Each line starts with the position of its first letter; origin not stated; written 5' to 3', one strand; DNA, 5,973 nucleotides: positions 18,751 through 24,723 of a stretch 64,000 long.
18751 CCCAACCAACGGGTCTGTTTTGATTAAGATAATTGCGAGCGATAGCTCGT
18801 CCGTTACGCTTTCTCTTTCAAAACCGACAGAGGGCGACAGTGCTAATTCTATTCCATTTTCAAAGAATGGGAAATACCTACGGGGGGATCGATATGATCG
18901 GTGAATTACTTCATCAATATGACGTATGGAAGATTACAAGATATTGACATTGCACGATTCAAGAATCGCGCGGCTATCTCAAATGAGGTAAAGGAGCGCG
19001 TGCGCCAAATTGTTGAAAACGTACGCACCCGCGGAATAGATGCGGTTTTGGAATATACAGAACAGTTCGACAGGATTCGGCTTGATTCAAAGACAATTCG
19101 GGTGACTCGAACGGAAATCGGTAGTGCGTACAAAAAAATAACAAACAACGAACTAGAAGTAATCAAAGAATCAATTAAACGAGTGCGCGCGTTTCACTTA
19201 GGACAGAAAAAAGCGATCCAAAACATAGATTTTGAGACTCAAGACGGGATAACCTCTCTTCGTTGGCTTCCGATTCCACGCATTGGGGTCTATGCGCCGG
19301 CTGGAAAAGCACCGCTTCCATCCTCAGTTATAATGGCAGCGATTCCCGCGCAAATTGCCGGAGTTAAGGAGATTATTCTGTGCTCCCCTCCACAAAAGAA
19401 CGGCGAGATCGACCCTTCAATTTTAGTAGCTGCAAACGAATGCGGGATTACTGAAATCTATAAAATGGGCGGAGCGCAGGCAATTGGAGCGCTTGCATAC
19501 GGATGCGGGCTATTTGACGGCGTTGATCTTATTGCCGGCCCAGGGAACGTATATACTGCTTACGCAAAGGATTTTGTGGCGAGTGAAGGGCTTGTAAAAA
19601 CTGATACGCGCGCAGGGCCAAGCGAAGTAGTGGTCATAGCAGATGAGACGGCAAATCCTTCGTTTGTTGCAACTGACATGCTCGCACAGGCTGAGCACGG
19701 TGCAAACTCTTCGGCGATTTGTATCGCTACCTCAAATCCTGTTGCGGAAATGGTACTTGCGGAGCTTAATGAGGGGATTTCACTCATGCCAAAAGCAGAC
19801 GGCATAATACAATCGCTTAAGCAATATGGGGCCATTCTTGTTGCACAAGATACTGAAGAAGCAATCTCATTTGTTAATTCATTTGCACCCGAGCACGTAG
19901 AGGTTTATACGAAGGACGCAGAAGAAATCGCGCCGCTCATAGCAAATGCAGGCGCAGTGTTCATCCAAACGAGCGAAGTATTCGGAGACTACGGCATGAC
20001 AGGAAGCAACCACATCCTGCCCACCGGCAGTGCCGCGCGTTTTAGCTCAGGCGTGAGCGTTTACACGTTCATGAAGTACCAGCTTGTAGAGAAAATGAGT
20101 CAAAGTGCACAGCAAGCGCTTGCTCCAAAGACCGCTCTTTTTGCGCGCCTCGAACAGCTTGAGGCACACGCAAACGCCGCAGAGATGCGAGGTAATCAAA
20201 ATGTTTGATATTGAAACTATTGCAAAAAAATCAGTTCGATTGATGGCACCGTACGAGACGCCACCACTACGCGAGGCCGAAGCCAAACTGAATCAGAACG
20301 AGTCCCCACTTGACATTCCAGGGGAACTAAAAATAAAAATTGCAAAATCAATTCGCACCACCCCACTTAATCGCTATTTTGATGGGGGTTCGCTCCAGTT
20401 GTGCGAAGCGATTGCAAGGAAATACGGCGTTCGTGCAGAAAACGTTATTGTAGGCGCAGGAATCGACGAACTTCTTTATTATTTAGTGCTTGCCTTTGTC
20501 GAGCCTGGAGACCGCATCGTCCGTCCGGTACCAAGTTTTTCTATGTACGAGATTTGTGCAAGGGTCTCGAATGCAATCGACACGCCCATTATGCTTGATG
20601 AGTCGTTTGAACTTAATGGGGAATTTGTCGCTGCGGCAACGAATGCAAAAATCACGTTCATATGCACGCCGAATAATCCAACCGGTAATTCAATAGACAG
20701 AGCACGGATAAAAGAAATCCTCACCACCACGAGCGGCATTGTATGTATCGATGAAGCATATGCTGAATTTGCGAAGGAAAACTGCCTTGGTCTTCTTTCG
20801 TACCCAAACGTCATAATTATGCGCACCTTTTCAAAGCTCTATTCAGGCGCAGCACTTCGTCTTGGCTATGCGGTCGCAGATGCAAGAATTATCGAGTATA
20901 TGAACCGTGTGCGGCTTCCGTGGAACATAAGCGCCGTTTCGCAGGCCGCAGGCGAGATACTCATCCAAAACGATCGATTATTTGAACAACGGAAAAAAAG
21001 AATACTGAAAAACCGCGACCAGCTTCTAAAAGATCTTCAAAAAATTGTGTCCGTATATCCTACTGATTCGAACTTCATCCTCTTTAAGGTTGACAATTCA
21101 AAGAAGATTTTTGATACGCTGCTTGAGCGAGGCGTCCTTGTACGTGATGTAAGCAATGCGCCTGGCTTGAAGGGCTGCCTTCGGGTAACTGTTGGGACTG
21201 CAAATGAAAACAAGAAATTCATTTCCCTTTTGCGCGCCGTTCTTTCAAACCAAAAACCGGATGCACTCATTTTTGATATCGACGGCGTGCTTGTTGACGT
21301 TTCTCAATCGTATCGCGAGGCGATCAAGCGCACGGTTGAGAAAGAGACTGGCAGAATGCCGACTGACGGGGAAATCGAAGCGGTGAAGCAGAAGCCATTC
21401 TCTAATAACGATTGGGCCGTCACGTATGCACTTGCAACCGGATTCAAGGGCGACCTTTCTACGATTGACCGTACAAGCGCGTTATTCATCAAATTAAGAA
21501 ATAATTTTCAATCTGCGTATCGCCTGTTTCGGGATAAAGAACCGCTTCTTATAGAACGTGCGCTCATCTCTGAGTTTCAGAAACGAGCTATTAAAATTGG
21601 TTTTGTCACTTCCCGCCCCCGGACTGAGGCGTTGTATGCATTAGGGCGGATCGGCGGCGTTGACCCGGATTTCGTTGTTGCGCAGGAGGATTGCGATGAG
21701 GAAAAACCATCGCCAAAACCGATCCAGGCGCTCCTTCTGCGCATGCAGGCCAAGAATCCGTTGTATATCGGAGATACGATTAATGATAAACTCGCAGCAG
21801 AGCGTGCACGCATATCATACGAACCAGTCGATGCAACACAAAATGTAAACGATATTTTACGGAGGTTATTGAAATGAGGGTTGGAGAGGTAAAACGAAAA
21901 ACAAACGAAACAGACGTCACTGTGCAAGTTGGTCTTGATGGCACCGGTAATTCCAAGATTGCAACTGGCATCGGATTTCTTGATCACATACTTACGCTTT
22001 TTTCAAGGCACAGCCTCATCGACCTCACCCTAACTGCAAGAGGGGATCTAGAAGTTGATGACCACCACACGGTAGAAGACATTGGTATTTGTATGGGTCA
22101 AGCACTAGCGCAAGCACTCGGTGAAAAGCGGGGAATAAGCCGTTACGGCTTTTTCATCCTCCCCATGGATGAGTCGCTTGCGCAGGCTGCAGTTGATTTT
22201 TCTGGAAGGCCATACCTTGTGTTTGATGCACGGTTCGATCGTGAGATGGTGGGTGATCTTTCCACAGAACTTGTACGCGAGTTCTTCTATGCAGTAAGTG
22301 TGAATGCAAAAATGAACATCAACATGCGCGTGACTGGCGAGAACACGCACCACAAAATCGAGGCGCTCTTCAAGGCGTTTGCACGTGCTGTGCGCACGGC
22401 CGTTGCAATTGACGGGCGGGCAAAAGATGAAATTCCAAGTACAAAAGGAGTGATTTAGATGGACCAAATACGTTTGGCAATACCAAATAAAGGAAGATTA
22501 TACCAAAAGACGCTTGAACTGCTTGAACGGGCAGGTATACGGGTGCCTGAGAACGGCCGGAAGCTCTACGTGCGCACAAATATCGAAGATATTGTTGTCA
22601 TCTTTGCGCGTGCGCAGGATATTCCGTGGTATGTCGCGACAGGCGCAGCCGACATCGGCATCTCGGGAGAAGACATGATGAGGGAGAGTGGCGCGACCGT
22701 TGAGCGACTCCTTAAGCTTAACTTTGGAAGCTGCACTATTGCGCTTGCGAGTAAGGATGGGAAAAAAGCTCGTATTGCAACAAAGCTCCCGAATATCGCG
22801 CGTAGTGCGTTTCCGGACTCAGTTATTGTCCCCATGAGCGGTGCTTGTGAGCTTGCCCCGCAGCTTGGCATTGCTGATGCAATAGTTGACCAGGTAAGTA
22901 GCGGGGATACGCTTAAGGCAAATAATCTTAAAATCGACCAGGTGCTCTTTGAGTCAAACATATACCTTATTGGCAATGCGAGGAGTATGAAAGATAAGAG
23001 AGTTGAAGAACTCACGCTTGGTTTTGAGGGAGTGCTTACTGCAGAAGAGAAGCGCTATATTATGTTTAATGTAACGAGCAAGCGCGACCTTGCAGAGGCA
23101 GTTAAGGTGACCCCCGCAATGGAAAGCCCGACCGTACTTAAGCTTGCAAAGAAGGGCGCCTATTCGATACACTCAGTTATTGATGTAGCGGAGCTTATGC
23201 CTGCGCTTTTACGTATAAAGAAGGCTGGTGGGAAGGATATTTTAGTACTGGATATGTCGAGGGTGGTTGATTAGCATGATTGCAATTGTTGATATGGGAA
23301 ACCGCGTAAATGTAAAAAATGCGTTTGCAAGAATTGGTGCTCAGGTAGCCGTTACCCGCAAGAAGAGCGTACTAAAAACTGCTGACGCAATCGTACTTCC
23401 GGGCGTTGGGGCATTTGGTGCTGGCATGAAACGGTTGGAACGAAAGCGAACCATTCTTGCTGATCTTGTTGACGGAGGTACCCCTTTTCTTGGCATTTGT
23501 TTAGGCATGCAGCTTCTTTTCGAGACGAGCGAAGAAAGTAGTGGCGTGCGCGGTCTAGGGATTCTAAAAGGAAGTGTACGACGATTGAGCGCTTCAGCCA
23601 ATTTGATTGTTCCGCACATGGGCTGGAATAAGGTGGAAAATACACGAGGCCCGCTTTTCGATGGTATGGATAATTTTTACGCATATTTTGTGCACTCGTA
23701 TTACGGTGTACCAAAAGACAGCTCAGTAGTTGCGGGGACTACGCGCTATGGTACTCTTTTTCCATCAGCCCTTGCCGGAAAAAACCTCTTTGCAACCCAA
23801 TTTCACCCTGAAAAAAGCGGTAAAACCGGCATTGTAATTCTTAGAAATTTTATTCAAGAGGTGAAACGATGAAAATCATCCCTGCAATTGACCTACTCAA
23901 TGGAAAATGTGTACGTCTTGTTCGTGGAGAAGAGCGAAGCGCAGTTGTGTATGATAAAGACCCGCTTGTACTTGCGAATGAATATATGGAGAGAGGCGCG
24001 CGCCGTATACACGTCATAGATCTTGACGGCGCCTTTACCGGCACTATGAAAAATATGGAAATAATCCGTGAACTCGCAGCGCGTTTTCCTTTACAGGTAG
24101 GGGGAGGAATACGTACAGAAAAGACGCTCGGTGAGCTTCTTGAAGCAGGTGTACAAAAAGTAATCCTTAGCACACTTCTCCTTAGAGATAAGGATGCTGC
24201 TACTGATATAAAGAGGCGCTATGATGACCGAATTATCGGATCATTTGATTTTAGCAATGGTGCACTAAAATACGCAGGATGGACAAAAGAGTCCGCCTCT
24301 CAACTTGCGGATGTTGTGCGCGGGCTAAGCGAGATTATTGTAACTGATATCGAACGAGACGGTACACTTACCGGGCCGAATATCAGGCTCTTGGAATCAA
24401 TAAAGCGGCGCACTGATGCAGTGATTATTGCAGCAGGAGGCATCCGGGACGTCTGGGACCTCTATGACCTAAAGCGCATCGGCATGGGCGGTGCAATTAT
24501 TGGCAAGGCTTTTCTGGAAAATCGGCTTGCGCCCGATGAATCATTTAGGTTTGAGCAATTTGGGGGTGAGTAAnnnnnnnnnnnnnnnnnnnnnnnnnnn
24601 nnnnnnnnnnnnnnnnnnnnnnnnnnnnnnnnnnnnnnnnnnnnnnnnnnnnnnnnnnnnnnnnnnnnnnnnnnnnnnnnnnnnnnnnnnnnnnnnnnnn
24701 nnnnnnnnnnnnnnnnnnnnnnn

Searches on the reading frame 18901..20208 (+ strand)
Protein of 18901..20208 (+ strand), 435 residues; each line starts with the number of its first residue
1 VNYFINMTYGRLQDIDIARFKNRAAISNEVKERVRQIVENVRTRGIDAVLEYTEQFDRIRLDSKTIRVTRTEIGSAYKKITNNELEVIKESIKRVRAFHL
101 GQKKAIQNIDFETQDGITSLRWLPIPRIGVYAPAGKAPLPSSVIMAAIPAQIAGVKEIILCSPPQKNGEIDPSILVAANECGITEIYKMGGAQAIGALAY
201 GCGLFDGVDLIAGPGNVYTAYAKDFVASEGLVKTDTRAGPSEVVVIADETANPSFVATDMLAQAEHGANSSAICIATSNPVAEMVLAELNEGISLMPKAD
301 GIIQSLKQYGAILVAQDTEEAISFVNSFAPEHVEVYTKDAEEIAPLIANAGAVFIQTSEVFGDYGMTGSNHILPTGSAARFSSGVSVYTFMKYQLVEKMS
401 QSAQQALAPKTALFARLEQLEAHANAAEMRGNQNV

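Call 12: search_protein_families(library=pfam, proteins=[window:18901-20208:+])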
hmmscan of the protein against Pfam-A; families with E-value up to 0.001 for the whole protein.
window:18901-20208:+ (435 aa): 1 family
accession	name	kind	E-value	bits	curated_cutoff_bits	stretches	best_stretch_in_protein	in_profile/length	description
PF00815.25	Histidinol_dh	-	2.1e-141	472.1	27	1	25-430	6-410/411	Histidinol dehydrogenase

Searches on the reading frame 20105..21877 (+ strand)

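Call 12: search_protein_families(library=pfam, proteins=[window:20105-21877:+])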
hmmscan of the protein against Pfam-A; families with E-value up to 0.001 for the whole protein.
window:20105-21877:+ (590 aa): 3 families
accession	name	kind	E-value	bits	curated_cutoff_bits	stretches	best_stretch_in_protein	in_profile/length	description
PF00155.27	Aminotran_1_2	-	2.1e-49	169.1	19.7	1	61-374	5-359/361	Aminotransferase class I and II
PF13419.12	HAD_2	-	2.8e-14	54.1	23.8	1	388-571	1-174/178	Haloacid dehalogenase-like hydrolase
PF00702.32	Hydrolase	-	6.2e-14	53.3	26.4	1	386-568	2-190/191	haloacid dehalogenase-like hydrolase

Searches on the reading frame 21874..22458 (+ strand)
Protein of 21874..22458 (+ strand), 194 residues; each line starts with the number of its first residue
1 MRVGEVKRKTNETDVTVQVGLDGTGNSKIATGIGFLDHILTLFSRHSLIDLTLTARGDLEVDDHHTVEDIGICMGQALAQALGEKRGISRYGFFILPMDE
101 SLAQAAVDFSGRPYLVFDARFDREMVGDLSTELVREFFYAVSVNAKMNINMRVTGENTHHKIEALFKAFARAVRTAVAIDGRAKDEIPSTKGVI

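Call 67: search_protein_families(library=pfam, proteins=[window:21874-22458:+])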
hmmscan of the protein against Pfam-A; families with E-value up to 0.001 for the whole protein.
window:21874-22458:+ (194 aa): 1 family
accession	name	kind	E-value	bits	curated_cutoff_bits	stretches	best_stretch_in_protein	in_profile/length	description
PF00475.24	IGPD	-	1.6e-65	220.1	27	1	31-173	1-144/144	Imidazoleglycerol-phosphate dehydratase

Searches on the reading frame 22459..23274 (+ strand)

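Call 67: search_protein_families(library=pfam, proteins=[window:22459-23274:+])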
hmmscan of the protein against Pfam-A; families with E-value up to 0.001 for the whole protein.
window:22459-23274:+ (271 aa): 2 families
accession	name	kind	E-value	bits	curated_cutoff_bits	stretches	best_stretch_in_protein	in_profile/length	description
PF01634.23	HisG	-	8e-39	133.5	25.5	1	51-186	1-153/158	ATP phosphoribosyltransferase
PF08029.16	HisG_C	-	2.2e-17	63.4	23.5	1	195-267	1-72/73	HisG, C-terminal domain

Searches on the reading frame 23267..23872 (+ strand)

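Call 67: search_protein_families(library=pfam, proteins=[window:23267-23872:+])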
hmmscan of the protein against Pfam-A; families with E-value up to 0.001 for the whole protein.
window:23267-23872:+ (201 aa): 3 families
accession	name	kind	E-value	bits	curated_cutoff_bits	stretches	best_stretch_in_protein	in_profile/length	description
PF00117.34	GATase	-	2.7e-21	76.5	22.8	1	7-196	2-187/190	Glutamine amidotransferase class-I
PF01174.25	SNO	-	7.1e-07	29.7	27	1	18-199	13-186/188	SNO glutamine amidotransferase family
PF07685.20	GATase_3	-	1.2e-05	25.5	27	1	28-104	28-115/196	CobB/CobQ-like glutamine amidotransferase domain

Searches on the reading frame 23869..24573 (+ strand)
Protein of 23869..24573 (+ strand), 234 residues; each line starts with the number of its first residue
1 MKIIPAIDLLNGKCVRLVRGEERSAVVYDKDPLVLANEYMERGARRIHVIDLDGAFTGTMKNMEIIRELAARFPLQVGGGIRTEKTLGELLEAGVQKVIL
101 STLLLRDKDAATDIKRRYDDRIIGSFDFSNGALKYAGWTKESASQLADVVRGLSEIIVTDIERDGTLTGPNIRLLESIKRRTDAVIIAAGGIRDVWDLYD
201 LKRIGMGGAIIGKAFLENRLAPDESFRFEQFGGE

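Call 67: search_protein_families(library=pfam, proteins=[window:23869-24573:+])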
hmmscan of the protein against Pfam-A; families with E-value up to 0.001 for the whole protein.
window:23869-24573:+ (234 aa): 2 families
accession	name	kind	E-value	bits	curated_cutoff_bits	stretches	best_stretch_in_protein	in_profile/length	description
PF00977.27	His_biosynth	-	6.2e-62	209.5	23.6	1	2-220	1-227/228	Histidine biosynthesis protein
PF00218.27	IGPS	-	5.3e-05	23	27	0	173-218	201-244/254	Indole-3-glycerol phosphate synthase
